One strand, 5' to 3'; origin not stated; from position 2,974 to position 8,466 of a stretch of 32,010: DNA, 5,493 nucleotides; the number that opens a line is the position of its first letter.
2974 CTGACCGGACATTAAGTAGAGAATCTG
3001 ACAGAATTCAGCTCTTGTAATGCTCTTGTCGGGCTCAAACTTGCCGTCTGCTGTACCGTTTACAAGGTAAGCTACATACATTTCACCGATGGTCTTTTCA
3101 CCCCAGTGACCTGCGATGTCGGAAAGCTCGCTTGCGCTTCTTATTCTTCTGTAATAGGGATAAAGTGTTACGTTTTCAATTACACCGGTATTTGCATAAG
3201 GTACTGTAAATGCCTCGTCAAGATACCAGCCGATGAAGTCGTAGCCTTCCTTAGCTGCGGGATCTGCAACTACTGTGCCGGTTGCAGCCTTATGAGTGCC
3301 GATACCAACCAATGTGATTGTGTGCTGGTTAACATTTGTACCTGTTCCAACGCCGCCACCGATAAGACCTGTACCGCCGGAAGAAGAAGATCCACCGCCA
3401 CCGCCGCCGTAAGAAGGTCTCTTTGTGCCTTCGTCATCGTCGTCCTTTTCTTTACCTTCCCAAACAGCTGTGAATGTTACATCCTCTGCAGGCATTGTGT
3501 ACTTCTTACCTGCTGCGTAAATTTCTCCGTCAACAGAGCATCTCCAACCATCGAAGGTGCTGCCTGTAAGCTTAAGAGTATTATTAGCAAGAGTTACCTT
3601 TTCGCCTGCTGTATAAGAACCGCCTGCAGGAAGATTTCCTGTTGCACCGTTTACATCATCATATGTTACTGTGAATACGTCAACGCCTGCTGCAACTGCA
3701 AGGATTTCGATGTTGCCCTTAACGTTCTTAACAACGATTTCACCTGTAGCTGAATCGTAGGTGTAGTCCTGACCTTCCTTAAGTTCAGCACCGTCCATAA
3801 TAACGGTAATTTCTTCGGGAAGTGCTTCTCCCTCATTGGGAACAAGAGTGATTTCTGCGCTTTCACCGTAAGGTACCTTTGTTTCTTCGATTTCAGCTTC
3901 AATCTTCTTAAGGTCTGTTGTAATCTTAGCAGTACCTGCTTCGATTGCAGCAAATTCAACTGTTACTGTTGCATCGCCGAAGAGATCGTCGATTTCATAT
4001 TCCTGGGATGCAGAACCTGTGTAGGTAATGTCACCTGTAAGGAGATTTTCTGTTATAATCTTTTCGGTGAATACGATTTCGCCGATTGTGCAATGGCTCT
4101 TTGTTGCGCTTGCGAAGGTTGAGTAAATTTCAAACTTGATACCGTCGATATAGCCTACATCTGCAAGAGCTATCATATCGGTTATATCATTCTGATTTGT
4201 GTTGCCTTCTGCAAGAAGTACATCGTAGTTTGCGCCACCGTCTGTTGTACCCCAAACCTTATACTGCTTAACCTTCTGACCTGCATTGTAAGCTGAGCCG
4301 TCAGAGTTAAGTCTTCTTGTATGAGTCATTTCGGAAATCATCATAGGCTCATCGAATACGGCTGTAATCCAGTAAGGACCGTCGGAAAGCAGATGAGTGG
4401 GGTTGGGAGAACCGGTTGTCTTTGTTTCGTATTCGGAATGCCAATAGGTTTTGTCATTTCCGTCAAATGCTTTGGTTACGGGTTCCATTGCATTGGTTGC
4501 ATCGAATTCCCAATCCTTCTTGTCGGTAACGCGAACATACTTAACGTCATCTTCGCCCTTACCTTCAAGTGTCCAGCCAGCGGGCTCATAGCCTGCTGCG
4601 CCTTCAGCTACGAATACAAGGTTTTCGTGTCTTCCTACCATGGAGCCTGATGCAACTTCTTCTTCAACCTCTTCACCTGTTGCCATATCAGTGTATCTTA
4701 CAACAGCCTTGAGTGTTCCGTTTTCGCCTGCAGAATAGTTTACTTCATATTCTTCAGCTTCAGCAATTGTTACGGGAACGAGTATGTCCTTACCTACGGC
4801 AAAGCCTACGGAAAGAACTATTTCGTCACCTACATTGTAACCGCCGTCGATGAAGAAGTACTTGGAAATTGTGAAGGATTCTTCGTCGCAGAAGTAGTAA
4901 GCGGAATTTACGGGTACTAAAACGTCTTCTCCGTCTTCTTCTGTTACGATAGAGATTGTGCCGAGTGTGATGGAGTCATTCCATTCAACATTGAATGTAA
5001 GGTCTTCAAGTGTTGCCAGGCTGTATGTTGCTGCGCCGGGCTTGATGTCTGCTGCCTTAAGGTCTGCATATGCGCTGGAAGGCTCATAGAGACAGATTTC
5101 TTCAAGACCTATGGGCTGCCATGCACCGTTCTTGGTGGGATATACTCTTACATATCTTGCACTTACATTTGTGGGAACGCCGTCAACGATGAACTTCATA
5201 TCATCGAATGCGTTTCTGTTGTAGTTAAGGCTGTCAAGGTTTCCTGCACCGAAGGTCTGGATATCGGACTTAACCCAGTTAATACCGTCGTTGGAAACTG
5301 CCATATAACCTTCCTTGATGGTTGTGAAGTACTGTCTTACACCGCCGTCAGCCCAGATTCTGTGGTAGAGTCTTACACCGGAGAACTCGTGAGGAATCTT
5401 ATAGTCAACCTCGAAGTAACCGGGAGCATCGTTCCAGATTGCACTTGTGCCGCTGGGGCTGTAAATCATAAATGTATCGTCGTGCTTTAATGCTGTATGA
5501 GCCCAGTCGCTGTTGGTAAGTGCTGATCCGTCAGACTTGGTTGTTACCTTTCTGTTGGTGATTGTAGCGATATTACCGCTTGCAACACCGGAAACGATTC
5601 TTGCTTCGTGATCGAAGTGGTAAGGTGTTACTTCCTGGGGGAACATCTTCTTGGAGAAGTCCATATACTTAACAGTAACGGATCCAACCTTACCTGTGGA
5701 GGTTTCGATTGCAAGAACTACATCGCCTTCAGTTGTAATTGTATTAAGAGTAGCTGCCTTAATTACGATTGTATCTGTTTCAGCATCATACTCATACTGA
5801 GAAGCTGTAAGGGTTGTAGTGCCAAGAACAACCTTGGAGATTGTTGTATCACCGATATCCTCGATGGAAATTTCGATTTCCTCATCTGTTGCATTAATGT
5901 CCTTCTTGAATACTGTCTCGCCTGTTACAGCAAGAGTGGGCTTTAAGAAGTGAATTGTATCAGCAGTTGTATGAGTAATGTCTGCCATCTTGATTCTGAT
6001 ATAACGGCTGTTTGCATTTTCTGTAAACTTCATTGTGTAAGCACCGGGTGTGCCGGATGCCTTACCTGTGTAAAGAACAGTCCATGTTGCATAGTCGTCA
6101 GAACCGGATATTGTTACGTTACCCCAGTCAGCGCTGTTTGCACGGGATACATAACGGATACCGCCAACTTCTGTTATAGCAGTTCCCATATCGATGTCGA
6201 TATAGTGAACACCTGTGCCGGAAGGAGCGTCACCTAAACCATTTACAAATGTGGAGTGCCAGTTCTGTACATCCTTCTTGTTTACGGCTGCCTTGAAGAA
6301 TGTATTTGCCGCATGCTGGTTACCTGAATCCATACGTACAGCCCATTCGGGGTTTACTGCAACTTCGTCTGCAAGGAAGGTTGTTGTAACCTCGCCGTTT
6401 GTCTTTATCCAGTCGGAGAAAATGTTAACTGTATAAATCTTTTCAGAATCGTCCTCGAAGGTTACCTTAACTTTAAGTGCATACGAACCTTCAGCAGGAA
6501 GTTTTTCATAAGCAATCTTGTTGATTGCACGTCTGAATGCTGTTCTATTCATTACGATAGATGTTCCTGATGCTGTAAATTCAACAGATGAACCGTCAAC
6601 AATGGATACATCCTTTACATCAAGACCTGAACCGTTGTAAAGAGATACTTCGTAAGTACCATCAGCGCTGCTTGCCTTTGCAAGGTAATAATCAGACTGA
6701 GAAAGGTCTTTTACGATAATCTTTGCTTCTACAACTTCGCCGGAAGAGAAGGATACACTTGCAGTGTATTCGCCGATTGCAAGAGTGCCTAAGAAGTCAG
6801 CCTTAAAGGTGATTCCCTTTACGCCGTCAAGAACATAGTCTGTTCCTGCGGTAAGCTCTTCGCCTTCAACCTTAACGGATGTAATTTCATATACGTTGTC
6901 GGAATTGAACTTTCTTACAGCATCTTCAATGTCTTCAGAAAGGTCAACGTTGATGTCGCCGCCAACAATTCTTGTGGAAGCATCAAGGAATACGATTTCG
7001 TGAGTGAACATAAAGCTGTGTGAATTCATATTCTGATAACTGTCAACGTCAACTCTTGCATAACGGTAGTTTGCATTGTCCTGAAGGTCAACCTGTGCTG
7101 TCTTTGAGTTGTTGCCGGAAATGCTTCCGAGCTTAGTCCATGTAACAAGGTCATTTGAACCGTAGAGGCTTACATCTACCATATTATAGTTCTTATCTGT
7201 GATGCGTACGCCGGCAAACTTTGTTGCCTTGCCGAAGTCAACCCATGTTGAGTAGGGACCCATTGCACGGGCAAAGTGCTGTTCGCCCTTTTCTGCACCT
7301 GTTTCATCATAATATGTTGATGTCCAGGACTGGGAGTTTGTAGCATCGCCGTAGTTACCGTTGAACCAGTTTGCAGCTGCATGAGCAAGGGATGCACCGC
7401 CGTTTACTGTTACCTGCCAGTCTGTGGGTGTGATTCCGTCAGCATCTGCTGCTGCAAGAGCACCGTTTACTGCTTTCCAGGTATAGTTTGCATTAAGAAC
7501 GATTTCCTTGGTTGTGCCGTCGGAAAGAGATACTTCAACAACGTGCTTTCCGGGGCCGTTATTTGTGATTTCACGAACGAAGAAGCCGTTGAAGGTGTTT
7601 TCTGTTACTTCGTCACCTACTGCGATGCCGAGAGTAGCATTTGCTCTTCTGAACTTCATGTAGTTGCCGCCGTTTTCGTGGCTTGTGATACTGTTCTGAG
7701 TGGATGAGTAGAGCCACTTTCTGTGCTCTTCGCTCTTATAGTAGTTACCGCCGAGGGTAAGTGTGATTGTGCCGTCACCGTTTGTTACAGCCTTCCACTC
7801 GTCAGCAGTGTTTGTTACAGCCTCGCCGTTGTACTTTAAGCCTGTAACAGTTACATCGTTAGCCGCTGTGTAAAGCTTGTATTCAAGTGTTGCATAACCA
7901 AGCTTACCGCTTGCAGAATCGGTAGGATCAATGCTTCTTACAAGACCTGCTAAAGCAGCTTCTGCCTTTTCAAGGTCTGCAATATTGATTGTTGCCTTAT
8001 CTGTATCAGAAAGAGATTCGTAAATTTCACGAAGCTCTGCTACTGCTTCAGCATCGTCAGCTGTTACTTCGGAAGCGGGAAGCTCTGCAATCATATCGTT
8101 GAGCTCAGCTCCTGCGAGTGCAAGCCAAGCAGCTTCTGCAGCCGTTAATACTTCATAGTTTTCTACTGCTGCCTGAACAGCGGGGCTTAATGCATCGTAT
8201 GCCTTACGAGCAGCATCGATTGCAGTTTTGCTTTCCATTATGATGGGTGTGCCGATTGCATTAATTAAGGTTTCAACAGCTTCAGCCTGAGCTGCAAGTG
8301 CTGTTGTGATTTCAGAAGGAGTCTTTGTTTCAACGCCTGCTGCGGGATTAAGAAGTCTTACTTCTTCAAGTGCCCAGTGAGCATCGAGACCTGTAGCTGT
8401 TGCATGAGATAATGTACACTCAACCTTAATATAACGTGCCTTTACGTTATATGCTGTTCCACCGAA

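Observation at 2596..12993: Giant (~3,465-codon) wall-anchored lectin array with about 12 discoidin modules of two alternating subtypes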

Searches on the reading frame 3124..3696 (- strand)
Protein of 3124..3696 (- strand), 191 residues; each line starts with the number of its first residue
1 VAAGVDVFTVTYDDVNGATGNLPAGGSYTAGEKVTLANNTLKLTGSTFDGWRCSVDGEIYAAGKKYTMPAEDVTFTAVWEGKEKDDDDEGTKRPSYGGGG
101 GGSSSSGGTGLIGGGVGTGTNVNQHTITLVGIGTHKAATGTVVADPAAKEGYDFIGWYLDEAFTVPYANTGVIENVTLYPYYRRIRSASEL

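Call 13: search_protein_families(library=pfam, proteins=[window:3124-3696:-], max_evalue=0.1)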
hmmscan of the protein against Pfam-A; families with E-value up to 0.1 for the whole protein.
seq(191 aa): 2 families
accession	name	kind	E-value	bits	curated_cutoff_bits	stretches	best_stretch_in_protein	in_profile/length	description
PF09479.16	Flg_new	-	1.1e-16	61.1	27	2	138-179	17-63/65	Listeria-Bacteroides repeat domain (List_Bact_rpt)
PF18998.6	Flg_new_2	-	5.6e-07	29.9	23.6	1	16-81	7-71/73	Divergent InlB B-repeat domain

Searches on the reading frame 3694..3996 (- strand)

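Call 13: search_protein_families(library=pfam, proteins=[window:3694-3996:-], max_evalue=0.1)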
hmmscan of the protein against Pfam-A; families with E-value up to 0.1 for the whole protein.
seq(101 aa): 1 family
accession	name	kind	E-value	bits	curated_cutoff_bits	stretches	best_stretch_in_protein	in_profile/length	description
PF20623.4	Sgo0707_N2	-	0.079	12.9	27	0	62-88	57-83/141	Sgo0707 N2 domain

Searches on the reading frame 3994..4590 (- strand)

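Call 13: search_protein_families(library=pfam, proteins=[window:3994-4590:-], max_evalue=0.1)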
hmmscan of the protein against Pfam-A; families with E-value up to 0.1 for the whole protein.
seq(199 aa): 2 families
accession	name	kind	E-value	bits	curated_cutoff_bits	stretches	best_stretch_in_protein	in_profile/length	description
PF00754.31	F5_F8_type_C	-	5.4e-07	30.2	28.2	1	36-135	12-93/127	F5/8 type C domain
PF22633.2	F5_F8_type_C_2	-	0.00011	23.1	27.8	1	40-133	1-73/91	NedA-like, galactose-binding domain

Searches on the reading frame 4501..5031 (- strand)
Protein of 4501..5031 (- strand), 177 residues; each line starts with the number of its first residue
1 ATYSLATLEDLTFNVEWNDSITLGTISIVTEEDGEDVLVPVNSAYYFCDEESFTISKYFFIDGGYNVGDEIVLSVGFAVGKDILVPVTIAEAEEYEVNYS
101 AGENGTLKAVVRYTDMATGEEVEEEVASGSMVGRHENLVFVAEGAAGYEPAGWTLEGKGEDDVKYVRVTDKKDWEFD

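Call 13: search_protein_families(library=pfam, proteins=[window:4501-5031:-], max_evalue=0.1)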
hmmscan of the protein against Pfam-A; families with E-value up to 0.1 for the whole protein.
seq(177 aa): 1 family
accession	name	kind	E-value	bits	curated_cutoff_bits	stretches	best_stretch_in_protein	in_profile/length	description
PF24986.1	PRC_RimM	-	0.085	13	27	0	20-44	25-49/69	RimM PRC barrel domain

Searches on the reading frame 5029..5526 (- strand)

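Call 13: search_protein_families(library=pfam, proteins=[window:5029-5526:-], max_evalue=0.1)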
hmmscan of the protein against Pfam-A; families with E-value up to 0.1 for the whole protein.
seq(166 aa): 2 families
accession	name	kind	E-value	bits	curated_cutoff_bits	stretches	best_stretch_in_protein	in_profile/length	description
PF00754.31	F5_F8_type_C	-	6.4e-08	33.2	28.2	1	32-140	30-122/127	F5/8 type C domain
PF22633.2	F5_F8_type_C_2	-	0.0013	19.8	27.8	1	31-102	15-81/91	NedA-like, galactose-binding domain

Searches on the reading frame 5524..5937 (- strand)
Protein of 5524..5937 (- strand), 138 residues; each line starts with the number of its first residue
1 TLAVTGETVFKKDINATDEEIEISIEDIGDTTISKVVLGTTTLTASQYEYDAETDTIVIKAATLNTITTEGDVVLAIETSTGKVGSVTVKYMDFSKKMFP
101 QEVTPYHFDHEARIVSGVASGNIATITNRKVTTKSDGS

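Call 13: search_protein_families(library=pfam, proteins=[window:5524-5937:-], max_evalue=0.1)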
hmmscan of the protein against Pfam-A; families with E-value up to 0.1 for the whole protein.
seq(138 aa): 2 families
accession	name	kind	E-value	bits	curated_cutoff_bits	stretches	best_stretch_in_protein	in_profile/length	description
PF03442.20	CBM_X2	-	1.5e-05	25.4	28.9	1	9-88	7-82/83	Carbohydrate binding domain X2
PF17269.7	DUF5335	-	0.034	14.4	27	1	12-93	19-93/110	Family of unknown function (DUF5335)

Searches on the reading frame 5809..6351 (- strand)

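Call 13: search_protein_families(library=pfam, proteins=[window:5809-6351:-], max_evalue=0.1)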
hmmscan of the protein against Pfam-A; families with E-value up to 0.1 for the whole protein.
seq(181 aa): 3 families
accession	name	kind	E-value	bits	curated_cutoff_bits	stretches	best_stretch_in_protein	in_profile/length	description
PF00754.31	F5_F8_type_C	-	7.8e-09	36.2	28.2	1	20-124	15-114/127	F5/8 type C domain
PF22633.2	F5_F8_type_C_2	-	0.00022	22.2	27.8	1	49-120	20-91/91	NedA-like, galactose-binding domain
PF16739.11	CARD_2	-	0.065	13.7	28.2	0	8-41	47-79/93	Caspase recruitment domain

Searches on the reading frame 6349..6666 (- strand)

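Call 13: search_protein_families(library=pfam, proteins=[window:6349-6666:-], max_evalue=0.1)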
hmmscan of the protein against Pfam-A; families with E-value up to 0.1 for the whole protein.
seq(106 aa): 4 families
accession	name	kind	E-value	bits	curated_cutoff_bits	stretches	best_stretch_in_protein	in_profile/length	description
PF10342.15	Kre9_KNH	-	0.024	15.8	24.6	0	47-86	42-79/94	Kre9/KNH-like N-terminal Ig-like domain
PF08428.16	Rib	-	0.039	15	27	1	56-82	46-72/76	Rib domain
PF18957.6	RibLong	-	0.061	14.6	27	0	58-82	66-90/93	Long Rib domain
PF16967.11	TcfC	-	0.07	13.1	29.4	0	47-70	32-54/68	E-set like domain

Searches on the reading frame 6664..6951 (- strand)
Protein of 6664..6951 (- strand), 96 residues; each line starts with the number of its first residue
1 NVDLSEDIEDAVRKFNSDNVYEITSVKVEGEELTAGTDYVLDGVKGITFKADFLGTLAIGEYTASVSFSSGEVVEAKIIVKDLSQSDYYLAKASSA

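Call 13: search_protein_families(library=pfam, proteins=[window:6664-6951:-], max_evalue=0.1)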
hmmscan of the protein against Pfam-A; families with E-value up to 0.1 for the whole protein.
seq(96 aa): 3 families
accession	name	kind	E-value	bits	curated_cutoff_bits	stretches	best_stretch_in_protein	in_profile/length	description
PF03442.20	CBM_X2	-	5.5e-10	39.6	28.9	1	8-74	15-79/83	Carbohydrate binding domain X2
PF07550.17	Shr-like_HID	-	0.0078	17.1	22.3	1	14-66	17-67/82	Heme-binding protein Shr-like, Hb-interacting domain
PF18200.7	Big_11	-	0.036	14.4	25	1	16-62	13-58/87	Bacterial Ig-like domain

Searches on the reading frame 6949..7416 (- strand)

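Call 13: search_protein_families(library=pfam, proteins=[window:6949-7416:-], max_evalue=0.1)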
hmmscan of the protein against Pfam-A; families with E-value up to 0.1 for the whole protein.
seq(156 aa): 2 families
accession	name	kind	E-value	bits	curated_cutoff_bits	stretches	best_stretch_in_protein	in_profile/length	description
PF00754.31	F5_F8_type_C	-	1.1e-06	29.3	28.2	1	39-132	34-120/127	F5/8 type C domain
PF22633.2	F5_F8_type_C_2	-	6.6e-06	27.1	27.8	1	55-122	20-91/91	NedA-like, galactose-binding domain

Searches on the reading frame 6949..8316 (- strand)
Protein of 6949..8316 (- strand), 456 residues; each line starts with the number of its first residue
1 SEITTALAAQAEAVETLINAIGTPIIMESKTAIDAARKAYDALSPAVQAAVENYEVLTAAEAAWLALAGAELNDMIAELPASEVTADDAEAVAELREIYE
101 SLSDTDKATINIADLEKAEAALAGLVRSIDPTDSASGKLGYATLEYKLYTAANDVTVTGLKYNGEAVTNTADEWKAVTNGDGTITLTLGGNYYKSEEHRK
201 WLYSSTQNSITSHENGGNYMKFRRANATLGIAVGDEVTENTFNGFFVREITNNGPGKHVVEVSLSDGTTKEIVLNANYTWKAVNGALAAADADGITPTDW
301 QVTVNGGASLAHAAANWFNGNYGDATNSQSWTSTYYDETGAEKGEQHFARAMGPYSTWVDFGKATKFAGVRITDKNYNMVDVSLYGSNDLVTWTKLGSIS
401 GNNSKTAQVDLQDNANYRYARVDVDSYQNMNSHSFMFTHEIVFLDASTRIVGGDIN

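Call 24: find_related_loci(query=window:6949-8316:-, collection=genome_contigs, flank=10000)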
Query window:6949-8316:- (456 aa) in genome_contigs; peptide patterns used: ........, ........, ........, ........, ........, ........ (x = any residue, [..] = any of these).
56 stretches matched a pattern; 3 encode a relative of the query (tblastn E <= 1e-3); 3 distinct loci.
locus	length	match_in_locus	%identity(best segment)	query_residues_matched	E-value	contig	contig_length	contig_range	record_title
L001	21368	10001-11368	94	1-456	0e+0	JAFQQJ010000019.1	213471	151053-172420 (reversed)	MAG: Clostridia bacterium isolate RGIG2055 Goat_Colon-2__c298998, whole genome shotgun sequence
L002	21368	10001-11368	94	1-456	0e+0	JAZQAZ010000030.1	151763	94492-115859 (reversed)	MAG: Clostridia bacterium isolate T1900044642_TS20190108.MAGScoT_cleanbin_000014 SGB_1279_k141_994175, whole genome shot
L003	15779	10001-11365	79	1-456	0e+0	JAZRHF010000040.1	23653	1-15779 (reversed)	MAG: Clostridia bacterium isolate T1900045484_YK20190178.MAGScoT_cleanbin_000022 SGB_7333_k141_1801308, whole genome sho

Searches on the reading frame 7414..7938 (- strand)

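Call 12: search_protein_families(library=pfam, proteins=[window:7414-7938:-], max_evalue=0.1)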
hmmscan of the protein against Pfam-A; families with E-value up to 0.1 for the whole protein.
seq(175 aa): 3 families
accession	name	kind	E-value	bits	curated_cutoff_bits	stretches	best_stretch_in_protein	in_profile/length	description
PF19079.5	CFSR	-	0.0075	16.9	27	0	123-149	10-36/49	Collagen-flanked surface repeat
PF16369.11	GH43_C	-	0.052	14.5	23.4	0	33-82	36-84/100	C-terminal lipocalin-like domain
PF24315.1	DUF7489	-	0.054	13.8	27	0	131-157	24-49/65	Domain of unknown function (DUF7489)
